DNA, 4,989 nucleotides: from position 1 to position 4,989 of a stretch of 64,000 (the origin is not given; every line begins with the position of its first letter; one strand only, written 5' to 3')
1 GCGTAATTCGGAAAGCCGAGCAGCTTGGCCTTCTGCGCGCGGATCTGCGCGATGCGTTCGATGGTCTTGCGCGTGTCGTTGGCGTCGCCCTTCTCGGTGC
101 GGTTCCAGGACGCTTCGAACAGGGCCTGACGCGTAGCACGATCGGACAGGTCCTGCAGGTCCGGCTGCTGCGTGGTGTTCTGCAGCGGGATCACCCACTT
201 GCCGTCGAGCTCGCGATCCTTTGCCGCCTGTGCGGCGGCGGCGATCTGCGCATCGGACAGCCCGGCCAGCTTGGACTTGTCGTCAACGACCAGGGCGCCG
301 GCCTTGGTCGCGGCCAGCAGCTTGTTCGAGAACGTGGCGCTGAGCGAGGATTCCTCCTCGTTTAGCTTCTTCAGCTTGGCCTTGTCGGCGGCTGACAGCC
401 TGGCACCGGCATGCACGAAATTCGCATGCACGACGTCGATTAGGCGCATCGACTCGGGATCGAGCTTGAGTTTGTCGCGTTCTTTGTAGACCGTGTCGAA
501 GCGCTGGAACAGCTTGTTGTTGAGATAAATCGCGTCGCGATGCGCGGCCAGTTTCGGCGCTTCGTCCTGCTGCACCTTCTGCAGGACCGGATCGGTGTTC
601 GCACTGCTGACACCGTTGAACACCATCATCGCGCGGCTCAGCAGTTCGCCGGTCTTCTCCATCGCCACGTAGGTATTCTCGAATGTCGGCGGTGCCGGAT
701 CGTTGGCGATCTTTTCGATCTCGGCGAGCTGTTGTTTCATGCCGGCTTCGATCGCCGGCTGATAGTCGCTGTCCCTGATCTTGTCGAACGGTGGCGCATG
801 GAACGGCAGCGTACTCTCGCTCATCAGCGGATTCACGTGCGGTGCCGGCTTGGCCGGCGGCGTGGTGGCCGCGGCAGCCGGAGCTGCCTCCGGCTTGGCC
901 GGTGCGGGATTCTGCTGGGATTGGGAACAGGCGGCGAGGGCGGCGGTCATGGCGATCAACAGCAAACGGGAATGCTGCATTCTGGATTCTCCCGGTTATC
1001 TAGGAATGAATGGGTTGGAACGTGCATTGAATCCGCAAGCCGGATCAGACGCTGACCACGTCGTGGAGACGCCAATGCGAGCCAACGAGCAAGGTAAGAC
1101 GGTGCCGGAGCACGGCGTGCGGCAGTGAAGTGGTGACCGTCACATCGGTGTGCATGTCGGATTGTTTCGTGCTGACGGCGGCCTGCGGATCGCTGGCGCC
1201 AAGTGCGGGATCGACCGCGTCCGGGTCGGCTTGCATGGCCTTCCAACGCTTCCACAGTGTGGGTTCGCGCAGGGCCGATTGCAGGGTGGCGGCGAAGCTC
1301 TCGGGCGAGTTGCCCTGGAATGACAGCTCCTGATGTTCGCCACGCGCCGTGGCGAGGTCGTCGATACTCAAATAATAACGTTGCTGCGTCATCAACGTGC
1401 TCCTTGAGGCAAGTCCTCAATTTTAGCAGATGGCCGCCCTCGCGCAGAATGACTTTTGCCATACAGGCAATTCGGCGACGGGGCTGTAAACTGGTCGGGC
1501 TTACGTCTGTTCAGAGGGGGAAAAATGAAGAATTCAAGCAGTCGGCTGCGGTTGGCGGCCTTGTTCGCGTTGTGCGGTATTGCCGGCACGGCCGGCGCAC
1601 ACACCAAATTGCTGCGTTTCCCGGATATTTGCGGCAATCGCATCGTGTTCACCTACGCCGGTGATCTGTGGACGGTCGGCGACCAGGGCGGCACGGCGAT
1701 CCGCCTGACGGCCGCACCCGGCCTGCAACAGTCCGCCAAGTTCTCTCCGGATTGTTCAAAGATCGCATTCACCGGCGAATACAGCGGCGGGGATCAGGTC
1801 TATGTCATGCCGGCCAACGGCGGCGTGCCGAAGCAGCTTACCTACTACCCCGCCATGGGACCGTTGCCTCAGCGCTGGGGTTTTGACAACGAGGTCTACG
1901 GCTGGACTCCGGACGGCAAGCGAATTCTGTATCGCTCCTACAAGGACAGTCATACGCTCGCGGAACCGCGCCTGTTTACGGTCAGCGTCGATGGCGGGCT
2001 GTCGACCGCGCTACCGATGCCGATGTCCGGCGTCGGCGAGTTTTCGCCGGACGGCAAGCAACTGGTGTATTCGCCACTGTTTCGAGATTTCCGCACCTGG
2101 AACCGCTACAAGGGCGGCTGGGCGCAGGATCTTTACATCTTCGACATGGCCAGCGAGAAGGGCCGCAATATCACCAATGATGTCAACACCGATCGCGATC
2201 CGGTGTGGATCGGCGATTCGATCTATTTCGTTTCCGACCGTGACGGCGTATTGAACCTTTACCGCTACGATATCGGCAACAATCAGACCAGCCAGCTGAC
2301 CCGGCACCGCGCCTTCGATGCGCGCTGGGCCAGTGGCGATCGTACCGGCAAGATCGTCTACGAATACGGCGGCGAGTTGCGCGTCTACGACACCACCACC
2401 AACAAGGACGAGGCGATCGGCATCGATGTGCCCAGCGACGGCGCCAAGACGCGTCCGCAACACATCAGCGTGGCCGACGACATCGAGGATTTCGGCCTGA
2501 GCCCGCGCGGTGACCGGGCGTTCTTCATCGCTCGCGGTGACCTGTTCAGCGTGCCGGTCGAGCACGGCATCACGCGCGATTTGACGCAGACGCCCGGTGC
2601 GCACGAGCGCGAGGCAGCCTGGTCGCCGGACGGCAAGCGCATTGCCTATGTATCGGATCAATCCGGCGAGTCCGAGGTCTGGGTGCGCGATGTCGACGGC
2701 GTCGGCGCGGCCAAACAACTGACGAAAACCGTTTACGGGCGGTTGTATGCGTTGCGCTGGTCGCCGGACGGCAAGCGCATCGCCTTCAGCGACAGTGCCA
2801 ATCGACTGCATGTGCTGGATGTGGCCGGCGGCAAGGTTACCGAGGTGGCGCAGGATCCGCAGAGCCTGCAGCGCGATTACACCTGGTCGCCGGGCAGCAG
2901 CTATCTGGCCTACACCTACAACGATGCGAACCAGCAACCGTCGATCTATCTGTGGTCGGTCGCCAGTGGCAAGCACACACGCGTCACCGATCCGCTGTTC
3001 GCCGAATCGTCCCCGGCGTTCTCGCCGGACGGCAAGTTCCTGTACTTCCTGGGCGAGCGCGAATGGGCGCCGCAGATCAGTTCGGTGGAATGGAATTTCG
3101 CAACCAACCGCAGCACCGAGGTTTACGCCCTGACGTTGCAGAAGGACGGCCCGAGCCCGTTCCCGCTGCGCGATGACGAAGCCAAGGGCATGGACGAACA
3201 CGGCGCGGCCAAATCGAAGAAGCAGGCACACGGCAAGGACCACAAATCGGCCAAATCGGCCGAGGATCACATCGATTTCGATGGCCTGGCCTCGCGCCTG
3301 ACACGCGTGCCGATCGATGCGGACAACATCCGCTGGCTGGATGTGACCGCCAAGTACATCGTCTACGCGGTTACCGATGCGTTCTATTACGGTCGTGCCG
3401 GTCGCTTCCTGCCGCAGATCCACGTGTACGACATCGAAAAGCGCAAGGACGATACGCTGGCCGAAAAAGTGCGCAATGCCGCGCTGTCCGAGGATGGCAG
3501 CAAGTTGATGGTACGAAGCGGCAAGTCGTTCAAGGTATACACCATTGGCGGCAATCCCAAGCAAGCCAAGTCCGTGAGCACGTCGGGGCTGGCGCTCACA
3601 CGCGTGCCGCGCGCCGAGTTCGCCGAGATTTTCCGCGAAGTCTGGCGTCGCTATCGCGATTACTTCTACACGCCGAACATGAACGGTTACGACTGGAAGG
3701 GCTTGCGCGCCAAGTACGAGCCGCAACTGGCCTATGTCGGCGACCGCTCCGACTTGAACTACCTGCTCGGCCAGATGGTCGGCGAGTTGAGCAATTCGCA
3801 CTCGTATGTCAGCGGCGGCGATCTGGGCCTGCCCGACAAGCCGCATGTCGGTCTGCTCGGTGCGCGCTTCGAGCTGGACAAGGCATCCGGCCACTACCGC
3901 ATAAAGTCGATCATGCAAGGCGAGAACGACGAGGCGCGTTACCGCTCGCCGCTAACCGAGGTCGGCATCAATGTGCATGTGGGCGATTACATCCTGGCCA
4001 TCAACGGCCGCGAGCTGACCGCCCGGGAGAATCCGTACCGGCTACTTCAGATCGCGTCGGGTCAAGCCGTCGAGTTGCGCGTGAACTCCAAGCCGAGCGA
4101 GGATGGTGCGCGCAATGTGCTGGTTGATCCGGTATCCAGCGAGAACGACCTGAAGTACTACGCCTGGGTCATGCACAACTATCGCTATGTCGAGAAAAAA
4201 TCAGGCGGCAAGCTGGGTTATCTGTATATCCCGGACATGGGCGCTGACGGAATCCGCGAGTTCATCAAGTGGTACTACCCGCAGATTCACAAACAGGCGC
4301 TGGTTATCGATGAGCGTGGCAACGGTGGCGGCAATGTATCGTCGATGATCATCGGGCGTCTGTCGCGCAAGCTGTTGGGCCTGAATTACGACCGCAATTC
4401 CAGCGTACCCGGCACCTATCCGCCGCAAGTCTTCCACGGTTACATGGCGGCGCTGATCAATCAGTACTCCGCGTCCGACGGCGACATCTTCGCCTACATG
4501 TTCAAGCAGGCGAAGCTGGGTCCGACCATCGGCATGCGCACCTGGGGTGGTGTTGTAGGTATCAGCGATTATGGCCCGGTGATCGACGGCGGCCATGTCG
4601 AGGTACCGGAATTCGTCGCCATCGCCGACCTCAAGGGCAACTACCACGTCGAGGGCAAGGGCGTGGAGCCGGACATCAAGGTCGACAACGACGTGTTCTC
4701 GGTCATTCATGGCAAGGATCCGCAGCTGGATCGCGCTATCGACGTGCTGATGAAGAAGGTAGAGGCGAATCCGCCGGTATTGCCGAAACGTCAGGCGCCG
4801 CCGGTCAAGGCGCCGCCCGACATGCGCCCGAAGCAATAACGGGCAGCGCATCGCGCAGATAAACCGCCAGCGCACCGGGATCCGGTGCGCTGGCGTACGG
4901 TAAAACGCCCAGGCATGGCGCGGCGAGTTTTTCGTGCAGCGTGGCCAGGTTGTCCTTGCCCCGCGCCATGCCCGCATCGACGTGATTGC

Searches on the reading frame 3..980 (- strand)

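Call 16: search_protein_families(library=pfam, proteins=[window:3-980:-], max_evalue=0.0001)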
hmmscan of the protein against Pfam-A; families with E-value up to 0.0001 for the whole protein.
window:3-980:- (326 aa): 1 family
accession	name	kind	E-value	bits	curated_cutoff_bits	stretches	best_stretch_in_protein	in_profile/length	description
PF01432.26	Peptidase_M3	-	7.7e-07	29.2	27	1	276-326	3-54/457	Peptidase family M3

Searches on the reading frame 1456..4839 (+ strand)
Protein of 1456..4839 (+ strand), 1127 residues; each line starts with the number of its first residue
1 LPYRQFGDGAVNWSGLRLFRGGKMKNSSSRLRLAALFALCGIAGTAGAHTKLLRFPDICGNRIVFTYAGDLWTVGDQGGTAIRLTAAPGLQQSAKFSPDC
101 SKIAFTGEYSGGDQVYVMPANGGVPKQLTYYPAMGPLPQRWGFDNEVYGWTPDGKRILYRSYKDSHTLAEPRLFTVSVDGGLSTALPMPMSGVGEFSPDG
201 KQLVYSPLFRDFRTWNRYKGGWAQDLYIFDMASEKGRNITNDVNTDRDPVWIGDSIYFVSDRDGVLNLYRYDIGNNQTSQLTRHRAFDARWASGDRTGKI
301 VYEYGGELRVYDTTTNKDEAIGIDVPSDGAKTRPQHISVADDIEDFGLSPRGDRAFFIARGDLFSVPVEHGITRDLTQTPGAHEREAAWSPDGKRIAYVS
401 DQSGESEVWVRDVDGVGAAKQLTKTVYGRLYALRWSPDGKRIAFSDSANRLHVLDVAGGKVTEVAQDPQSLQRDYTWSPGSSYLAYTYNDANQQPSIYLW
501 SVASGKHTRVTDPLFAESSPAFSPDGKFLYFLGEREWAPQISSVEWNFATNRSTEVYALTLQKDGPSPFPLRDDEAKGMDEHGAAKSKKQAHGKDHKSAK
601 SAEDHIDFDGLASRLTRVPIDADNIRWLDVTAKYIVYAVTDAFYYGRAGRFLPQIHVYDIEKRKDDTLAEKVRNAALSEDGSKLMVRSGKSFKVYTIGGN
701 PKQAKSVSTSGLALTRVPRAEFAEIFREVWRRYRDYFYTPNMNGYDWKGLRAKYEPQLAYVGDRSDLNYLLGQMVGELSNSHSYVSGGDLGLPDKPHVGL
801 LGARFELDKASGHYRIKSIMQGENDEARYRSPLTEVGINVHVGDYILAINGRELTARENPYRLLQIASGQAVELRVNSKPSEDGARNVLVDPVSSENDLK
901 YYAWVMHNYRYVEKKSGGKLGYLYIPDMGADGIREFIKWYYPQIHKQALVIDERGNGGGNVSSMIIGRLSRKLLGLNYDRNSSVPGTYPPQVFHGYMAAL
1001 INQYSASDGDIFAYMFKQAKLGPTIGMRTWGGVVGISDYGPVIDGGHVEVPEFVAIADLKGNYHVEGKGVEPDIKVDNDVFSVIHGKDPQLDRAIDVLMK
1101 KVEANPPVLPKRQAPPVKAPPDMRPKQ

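Call 16: search_protein_families(library=pfam, proteins=[window:1456-4839:+], max_evalue=0.0001)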
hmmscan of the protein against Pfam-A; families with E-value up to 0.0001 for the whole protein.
window:1456-4839:+ (1127 aa): 8 families
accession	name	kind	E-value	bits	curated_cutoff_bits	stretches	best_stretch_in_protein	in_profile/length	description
PF07676.18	PD40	-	7.5e-36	121.8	20.9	1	374-410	2-38/38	WD40-like Beta Propeller Repeat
PF14685.13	PDZ_Tricorn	-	3.5e-22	78.6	25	1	799-890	1-88/88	Tricorn protease PDZ domain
PF03572.23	Peptidase_S41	-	2.3e-21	76.5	24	1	919-1076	1-165/165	Peptidase family S41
PF14684.11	Tricorn_C1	-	4.1e-21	75.1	24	1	718-776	1-59/59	Tricorn protease C1 domain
PF00930.27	DPPIV_N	-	1.5e-15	57.3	22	0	403-500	20-131/354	Dipeptidyl peptidase IV (DPP IV) N-terminal region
PF25174.1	Beta-prop_THOC3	-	4e-09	36.3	305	1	386-532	93-231/272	THOC3 beta-propeller domain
PF08450.18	SGL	-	3.2e-06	27.4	26.3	0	171-278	22-126/246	SMP-30/Gluconolactonase/LRE-like region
PF24797.1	Beta-prop_WDR35_TULP_N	-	3.2e-05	23.7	80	0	386-466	120-195/332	WDR35/TULP4 N-terminal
